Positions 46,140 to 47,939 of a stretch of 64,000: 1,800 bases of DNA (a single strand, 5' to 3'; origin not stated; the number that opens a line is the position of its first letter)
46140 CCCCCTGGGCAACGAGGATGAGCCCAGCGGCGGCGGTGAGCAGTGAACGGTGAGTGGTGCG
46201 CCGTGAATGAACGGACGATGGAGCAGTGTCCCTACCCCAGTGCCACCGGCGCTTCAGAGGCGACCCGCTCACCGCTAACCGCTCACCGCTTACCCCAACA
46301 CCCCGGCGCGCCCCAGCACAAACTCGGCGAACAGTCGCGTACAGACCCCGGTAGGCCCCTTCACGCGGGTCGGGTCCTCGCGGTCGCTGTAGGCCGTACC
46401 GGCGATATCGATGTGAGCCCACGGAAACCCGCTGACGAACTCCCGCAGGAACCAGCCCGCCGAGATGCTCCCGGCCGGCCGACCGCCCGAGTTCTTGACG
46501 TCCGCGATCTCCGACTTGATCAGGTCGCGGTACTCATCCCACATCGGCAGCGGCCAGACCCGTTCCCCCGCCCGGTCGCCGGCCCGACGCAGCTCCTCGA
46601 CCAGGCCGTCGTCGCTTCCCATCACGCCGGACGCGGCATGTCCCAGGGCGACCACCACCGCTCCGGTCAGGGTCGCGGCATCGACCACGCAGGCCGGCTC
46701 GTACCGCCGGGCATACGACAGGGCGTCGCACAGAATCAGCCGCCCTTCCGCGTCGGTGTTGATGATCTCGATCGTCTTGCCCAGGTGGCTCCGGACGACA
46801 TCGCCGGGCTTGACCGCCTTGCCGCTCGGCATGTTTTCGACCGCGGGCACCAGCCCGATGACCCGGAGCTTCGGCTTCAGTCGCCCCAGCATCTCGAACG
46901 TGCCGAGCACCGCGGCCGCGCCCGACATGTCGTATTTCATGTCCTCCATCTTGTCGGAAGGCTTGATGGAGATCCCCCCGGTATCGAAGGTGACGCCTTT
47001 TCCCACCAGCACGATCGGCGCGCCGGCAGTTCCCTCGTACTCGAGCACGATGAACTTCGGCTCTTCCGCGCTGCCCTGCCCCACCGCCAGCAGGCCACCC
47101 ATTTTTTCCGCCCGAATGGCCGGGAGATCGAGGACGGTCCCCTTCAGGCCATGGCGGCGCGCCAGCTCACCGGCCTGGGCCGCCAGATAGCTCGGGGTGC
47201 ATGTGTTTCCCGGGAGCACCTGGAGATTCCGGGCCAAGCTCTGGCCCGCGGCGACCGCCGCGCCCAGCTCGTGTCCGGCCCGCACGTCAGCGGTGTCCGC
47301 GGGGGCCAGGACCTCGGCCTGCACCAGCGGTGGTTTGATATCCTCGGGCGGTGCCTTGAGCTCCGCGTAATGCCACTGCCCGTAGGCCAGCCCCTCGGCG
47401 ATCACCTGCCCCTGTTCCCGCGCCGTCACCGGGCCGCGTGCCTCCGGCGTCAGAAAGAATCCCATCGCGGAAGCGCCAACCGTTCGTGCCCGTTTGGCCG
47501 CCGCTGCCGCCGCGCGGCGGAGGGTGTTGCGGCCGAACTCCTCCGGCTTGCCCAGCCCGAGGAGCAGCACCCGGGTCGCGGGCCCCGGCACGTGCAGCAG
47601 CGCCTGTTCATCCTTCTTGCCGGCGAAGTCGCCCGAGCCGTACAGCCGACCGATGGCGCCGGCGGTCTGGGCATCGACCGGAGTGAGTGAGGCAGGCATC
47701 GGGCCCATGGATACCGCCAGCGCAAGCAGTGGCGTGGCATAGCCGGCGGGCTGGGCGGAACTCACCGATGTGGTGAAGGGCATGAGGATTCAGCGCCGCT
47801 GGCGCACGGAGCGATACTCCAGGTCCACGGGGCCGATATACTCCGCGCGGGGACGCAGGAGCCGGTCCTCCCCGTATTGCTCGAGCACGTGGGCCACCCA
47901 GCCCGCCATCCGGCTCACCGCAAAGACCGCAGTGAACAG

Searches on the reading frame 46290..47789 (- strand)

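Call 34: search_protein_families(library=pfam, proteins=[window:46290-47789:-], max_evalue=0.001)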
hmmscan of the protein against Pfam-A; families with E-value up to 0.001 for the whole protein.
window:46290-47789:- (499 aa): 2 families
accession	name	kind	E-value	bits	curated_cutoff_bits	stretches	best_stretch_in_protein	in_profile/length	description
PF00883.26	Peptidase_M17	-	4.2e-121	404.4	25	1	185-487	2-309/310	Cytosol aminopeptidase family, catalytic domain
PF02789.23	Peptidase_M17_N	-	8.4e-20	71.4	23.4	1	37-146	16-127/129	Cytosol aminopeptidase family, N-terminal domain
